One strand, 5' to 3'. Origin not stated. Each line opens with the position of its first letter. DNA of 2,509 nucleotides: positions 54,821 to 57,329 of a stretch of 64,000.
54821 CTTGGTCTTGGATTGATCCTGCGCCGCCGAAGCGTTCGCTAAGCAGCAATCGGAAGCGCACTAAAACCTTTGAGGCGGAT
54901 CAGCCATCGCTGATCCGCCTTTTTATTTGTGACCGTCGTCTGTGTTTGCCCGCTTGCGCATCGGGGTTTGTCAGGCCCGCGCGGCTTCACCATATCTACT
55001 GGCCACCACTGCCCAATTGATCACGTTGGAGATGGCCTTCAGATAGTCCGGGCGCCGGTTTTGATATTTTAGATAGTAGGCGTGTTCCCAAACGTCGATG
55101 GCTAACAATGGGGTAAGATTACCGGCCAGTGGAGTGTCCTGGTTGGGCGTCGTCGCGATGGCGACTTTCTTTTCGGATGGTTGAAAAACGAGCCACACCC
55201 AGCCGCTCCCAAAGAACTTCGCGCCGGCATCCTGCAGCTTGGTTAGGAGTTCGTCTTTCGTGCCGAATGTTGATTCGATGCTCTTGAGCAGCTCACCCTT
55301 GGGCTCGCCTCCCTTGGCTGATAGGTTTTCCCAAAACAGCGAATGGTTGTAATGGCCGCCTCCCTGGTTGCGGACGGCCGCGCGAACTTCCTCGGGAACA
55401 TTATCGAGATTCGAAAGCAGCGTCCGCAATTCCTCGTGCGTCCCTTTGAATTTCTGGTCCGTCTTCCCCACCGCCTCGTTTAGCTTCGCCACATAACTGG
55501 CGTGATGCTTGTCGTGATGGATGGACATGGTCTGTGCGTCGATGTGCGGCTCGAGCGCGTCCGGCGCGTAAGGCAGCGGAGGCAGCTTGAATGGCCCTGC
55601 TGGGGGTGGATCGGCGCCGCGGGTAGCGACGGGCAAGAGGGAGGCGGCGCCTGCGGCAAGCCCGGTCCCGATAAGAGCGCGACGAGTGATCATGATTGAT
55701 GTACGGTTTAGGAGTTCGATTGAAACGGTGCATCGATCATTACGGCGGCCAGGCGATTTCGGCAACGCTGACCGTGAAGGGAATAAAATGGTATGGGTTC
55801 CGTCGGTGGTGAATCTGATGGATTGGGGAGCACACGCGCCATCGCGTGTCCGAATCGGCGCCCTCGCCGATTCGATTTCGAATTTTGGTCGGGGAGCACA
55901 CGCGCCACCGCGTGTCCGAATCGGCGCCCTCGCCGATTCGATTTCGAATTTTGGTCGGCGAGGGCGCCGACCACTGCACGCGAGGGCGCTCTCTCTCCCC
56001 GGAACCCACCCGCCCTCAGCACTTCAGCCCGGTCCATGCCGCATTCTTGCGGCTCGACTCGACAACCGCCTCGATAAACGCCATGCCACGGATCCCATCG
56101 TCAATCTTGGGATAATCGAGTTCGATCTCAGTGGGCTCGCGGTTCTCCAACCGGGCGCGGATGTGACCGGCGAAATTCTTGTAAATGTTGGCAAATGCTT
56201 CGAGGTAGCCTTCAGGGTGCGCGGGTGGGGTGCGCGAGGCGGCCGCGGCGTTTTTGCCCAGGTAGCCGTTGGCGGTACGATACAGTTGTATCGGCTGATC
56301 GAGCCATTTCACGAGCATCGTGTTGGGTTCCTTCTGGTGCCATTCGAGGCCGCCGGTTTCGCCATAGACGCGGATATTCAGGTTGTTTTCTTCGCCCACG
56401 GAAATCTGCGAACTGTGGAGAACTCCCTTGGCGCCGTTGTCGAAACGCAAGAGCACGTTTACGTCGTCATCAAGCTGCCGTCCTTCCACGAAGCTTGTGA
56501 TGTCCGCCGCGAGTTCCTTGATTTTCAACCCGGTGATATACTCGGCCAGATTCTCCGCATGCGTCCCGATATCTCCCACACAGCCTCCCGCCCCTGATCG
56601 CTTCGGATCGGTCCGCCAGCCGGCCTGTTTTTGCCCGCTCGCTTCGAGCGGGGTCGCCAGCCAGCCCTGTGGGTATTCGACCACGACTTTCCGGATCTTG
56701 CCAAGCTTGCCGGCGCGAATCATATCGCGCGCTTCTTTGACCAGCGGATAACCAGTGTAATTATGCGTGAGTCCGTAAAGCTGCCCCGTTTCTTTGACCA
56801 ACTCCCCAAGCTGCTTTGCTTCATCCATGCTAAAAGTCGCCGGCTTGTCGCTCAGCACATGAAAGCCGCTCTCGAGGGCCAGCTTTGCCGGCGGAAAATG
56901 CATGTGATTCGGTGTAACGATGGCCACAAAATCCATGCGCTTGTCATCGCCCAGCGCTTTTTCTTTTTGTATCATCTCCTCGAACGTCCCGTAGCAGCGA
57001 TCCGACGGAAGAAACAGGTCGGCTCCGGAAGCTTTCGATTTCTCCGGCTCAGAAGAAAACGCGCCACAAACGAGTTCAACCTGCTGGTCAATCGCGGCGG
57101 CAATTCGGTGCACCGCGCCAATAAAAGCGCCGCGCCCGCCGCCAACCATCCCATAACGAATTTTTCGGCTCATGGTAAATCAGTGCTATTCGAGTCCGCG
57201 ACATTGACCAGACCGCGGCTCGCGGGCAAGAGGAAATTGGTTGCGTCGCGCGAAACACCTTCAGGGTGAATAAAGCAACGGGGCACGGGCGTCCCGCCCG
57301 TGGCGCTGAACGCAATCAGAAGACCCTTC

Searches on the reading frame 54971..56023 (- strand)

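Call 50: search_protein_families(library=pfam, proteins=[window:54971-56023:-], max_evalue=0.0001)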
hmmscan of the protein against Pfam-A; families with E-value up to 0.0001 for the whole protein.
window:54971-56023:- (350 aa): 2 families
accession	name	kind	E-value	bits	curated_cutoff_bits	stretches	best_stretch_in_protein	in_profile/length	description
PF02777.23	Sod_Fe_C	-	5.8e-37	126.3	20.9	1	241-343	1-102/102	Iron/manganese superoxide dismutases, C-terminal domain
PF00081.27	Sod_Fe_N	-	1.2e-27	96.6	27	1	145-235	2-82/82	Iron/manganese superoxide dismutases, alpha-hairpin domain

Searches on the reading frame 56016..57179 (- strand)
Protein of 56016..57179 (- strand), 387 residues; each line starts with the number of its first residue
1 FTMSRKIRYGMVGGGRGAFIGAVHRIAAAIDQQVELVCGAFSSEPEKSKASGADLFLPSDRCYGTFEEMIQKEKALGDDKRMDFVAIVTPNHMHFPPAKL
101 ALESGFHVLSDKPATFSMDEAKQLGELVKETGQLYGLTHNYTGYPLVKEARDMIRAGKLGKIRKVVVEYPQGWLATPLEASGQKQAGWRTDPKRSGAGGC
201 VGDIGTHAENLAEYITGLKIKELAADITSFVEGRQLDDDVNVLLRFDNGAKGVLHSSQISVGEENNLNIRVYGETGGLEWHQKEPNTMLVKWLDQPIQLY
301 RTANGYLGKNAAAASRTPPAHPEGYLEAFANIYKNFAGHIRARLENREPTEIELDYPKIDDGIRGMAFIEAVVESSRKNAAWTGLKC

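Call 50: search_protein_families(library=pfam, proteins=[window:56016-57179:-], max_evalue=0.0001)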
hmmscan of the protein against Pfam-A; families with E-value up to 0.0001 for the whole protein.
window:56016-57179:- (387 aa): 3 families
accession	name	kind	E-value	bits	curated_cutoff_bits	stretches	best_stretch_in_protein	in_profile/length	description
PF22725.1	GFO_IDH_MocA_C3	-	2.9e-29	102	27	1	148-279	2-124/124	GFO/IDH/MocA C-terminal domain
PF02894.22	GFO_IDH_MocA_C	-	1.4e-18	68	22.9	1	151-380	1-214/218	Oxidoreductase family, C-terminal alpha/beta domain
PF01408.29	GFO_IDH_MocA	-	1.6e-15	58.3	24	1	7-137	1-118/120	Oxidoreductase family, NAD-binding Rossmann fold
